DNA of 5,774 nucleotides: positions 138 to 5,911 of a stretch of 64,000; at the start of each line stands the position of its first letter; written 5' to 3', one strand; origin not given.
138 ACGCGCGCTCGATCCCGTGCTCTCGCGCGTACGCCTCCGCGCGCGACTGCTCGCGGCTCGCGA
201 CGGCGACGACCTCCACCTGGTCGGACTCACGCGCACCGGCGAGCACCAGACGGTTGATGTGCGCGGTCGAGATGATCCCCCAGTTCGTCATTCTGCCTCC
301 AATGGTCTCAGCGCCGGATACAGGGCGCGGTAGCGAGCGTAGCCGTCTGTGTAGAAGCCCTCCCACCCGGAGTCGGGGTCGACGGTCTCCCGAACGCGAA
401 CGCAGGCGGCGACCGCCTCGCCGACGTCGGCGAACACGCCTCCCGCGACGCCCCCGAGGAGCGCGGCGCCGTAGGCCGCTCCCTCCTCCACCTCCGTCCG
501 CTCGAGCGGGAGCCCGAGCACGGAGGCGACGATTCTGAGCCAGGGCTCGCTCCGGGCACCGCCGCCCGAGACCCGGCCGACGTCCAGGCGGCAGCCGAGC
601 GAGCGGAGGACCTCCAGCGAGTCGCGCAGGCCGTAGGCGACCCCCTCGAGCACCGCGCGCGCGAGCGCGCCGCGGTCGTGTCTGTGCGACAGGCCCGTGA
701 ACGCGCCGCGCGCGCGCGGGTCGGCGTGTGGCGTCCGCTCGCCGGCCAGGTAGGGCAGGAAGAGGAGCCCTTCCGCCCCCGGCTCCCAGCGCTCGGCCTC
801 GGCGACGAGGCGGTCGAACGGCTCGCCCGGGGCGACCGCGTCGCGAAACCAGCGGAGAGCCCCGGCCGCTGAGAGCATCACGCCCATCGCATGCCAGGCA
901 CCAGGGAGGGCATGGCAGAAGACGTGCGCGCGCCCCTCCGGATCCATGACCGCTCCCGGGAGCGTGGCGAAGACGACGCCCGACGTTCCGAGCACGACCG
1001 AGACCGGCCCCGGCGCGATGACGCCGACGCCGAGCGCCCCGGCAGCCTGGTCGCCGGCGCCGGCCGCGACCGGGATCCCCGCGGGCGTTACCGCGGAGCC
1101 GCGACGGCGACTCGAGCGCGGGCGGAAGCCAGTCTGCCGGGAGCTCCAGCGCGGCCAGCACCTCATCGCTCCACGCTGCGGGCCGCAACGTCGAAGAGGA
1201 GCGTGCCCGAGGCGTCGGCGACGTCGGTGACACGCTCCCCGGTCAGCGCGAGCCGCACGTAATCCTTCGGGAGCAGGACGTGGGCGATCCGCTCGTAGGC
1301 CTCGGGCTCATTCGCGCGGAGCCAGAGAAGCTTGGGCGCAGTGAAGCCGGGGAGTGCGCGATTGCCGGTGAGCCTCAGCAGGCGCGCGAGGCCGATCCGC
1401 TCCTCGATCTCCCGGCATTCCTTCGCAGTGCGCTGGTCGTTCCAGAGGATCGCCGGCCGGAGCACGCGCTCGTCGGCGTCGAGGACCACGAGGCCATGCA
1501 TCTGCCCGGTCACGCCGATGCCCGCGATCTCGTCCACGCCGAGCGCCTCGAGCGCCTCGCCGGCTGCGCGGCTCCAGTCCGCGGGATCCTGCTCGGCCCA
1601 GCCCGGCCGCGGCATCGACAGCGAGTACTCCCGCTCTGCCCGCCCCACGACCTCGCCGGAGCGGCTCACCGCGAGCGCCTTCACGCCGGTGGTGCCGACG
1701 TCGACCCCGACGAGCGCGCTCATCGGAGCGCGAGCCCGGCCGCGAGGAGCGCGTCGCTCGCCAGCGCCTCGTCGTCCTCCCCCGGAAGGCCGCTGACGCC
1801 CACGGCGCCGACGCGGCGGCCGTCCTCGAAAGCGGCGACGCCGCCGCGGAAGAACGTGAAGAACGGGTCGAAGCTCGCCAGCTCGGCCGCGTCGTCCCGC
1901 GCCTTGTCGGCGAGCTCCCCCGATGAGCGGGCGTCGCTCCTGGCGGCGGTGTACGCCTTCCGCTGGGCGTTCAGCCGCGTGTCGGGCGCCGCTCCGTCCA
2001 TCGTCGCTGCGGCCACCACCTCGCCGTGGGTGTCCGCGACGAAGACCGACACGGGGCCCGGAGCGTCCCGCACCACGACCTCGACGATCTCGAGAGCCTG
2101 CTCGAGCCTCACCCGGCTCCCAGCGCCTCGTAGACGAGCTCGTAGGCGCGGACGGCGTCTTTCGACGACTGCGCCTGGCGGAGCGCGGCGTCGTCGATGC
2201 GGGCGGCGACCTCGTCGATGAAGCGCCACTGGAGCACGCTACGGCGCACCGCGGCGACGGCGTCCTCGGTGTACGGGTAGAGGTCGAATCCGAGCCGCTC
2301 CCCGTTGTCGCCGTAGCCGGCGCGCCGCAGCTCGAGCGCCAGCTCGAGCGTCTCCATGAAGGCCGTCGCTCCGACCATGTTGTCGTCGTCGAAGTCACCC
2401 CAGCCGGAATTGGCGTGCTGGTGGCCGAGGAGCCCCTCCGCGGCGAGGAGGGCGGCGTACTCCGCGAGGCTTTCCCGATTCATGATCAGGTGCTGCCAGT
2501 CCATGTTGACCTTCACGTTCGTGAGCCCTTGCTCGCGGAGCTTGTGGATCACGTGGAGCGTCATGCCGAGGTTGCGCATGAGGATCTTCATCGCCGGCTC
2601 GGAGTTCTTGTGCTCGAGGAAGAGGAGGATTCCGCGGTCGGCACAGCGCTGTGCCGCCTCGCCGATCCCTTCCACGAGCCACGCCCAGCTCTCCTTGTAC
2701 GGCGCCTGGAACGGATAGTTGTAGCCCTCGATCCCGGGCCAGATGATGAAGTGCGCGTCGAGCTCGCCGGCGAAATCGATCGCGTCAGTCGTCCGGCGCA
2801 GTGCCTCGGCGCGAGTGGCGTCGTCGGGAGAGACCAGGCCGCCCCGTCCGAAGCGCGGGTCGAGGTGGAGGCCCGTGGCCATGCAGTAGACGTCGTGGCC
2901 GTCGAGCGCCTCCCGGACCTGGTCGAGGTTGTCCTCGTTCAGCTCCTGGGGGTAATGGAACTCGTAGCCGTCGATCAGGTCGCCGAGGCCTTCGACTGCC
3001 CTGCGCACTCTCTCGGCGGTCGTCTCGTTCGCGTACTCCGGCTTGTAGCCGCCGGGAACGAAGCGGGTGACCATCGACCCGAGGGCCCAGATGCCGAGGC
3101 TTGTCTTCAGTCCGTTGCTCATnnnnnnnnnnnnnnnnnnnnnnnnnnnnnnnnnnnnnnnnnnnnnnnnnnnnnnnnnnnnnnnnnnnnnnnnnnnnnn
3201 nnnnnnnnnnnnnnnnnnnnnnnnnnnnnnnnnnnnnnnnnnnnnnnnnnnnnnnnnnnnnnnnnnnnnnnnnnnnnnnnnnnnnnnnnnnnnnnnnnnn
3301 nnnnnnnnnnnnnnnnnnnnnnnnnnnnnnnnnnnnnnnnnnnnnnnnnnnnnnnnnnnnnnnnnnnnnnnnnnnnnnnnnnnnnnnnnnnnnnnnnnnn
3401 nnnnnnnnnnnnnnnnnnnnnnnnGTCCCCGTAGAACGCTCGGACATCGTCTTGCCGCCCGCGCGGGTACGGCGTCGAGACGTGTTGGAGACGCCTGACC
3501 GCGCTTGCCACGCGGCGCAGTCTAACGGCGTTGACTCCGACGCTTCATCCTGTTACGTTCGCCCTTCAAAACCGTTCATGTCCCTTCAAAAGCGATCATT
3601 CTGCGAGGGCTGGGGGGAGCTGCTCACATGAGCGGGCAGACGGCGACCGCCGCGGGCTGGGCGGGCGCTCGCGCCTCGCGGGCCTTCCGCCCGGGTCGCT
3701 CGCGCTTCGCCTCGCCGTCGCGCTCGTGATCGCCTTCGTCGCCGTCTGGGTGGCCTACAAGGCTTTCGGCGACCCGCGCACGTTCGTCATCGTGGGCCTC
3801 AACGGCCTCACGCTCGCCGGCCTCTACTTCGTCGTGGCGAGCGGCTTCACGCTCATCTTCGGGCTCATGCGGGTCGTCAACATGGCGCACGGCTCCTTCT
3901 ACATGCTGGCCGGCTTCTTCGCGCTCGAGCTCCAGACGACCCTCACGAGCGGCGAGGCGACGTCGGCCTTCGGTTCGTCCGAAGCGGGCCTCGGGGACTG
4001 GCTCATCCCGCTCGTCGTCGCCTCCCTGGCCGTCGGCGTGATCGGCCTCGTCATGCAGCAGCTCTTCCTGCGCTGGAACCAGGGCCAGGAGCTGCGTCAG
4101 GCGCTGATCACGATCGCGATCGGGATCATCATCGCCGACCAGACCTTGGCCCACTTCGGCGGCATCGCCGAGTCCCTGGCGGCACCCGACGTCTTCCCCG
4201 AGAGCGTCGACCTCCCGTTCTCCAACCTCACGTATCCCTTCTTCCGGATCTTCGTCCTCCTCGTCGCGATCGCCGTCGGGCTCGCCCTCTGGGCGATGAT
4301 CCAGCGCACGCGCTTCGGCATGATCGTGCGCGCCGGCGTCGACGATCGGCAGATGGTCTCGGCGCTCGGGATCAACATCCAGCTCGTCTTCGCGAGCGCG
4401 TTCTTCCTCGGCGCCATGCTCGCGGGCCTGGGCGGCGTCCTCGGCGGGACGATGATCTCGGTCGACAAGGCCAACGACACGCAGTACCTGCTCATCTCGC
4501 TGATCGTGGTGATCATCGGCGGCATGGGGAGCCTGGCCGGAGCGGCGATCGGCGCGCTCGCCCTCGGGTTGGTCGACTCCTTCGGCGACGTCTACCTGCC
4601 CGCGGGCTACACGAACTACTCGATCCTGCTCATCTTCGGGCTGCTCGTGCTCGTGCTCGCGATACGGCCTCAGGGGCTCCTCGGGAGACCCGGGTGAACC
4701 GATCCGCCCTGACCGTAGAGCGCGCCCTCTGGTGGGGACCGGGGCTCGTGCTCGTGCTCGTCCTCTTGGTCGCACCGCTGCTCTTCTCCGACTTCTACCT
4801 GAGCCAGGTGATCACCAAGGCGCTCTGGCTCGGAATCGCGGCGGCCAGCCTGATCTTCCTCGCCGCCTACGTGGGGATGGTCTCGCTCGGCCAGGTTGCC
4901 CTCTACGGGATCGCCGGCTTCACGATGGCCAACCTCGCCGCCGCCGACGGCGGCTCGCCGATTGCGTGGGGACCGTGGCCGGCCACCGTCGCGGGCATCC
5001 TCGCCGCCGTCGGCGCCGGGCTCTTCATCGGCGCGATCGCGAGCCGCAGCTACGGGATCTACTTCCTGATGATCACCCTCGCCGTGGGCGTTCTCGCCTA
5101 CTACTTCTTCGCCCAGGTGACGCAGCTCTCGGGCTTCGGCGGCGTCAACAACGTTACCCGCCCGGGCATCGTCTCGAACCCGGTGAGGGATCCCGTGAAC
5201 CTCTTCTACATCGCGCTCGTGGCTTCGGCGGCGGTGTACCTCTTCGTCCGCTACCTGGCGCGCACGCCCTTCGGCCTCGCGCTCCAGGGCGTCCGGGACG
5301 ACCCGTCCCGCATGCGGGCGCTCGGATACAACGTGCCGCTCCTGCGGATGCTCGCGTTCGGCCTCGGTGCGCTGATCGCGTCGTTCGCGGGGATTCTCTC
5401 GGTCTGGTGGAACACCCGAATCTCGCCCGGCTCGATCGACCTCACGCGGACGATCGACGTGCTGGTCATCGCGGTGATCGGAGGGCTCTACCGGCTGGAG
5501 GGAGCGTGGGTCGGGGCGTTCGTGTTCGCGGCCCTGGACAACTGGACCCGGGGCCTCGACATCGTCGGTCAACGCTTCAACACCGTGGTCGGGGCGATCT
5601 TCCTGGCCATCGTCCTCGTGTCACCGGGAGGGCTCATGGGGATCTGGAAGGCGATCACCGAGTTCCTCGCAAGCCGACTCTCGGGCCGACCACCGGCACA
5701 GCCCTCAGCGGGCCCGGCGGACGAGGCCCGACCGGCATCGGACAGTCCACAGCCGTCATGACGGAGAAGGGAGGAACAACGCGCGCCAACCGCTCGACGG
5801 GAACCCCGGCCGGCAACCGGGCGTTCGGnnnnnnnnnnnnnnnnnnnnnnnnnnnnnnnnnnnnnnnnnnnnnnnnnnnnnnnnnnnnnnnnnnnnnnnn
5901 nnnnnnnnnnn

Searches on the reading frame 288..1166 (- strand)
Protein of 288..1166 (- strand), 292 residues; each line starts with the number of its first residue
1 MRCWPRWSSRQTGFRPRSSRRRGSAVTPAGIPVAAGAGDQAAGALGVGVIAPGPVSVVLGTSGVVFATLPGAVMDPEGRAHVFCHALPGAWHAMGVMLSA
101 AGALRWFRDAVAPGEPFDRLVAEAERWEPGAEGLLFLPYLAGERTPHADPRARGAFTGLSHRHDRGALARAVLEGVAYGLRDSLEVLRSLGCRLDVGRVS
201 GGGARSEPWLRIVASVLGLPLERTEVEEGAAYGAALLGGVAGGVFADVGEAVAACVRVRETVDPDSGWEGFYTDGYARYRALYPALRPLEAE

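Call 27: search_protein_families(library=pfam, proteins=[window:288-1166:-], max_evalue=0.001)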
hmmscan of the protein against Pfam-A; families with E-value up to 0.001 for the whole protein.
window:288-1166:- (292 aa): 1 family
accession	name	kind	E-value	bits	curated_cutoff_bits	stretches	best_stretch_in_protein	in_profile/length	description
PF02782.22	FGGY_C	-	4.3e-36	125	27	1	56-241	2-197/198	FGGY family of carbohydrate kinases, C-terminal domain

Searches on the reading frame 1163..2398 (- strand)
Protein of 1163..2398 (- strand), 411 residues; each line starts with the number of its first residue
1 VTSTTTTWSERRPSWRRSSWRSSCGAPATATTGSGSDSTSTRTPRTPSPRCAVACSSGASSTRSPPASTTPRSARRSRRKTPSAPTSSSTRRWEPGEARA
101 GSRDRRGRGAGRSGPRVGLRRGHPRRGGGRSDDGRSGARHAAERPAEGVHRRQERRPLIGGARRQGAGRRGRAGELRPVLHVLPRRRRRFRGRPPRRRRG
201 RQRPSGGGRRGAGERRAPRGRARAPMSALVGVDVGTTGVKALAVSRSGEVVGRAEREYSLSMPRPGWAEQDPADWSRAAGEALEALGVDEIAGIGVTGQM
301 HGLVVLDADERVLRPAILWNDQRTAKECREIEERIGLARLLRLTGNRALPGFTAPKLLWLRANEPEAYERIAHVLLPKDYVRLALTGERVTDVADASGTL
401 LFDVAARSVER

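Call 25: search_protein_families(library=pfam, proteins=[window:1163-2398:-], max_evalue=0.01)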
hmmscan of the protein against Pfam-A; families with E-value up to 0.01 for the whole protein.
window:1163-2398:- (411 aa): 2 families
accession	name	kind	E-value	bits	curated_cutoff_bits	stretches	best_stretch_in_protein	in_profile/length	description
PF00370.27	FGGY_N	-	6.2e-52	177.1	28.8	1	230-407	3-186/245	FGGY family of carbohydrate kinases, N-terminal domain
PF01869.26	BcrAD_BadFG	-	0.0042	17.1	31.5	1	230-302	1-73/271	BadF/BadG/BcrA/BcrD ATPase family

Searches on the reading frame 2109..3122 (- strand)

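Call 25: search_protein_families(library=pfam, proteins=[window:2109-3122:-], max_evalue=0.01)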
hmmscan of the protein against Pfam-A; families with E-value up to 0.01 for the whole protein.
window:2109-3122:- (337 aa): 2 families
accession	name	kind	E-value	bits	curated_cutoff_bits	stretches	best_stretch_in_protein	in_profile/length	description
PF01261.30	AP_endonuc_2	-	1.9e-21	77.4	31.1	1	51-246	10-194/249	Xylose isomerase-like TIM barrel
PF01514.23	YscJ_FliF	-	0.0015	18.9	24.4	1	174-262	2-90/179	Secretory protein of YscJ/FliF family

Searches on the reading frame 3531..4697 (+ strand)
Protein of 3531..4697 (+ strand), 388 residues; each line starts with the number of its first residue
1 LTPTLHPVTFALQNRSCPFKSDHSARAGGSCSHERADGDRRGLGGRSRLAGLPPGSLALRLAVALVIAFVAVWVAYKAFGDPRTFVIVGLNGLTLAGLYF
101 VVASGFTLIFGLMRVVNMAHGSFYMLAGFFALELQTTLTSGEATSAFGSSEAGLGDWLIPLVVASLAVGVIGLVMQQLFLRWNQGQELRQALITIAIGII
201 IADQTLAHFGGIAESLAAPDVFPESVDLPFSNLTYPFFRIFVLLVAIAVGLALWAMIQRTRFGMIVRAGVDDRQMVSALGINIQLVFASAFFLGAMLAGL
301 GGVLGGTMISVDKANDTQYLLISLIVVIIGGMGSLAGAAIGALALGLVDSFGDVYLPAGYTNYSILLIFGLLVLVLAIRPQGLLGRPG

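Call 37: search_protein_families(library=pfam, proteins=[window:3531-4697:+], max_evalue=0.00001)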
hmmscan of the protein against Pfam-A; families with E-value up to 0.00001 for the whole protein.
window:3531-4697:+ (388 aa): 1 family
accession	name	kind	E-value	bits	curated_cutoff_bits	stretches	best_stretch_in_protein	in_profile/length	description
PF02653.21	BPD_transp_2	-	3.4e-36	125.2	26.8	1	90-376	3-269/269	Branched-chain amino acid transport system / permease component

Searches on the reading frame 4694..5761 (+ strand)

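Call 37: search_protein_families(library=pfam, proteins=[window:4694-5761:+], max_evalue=0.00001)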
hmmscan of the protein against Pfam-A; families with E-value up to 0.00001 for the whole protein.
window:4694-5761:+ (355 aa): 1 family
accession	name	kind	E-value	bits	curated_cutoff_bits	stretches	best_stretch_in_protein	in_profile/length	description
PF02653.21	BPD_transp_2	-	7.5e-32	111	26.8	1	36-306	2-268/269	Branched-chain amino acid transport system / permease component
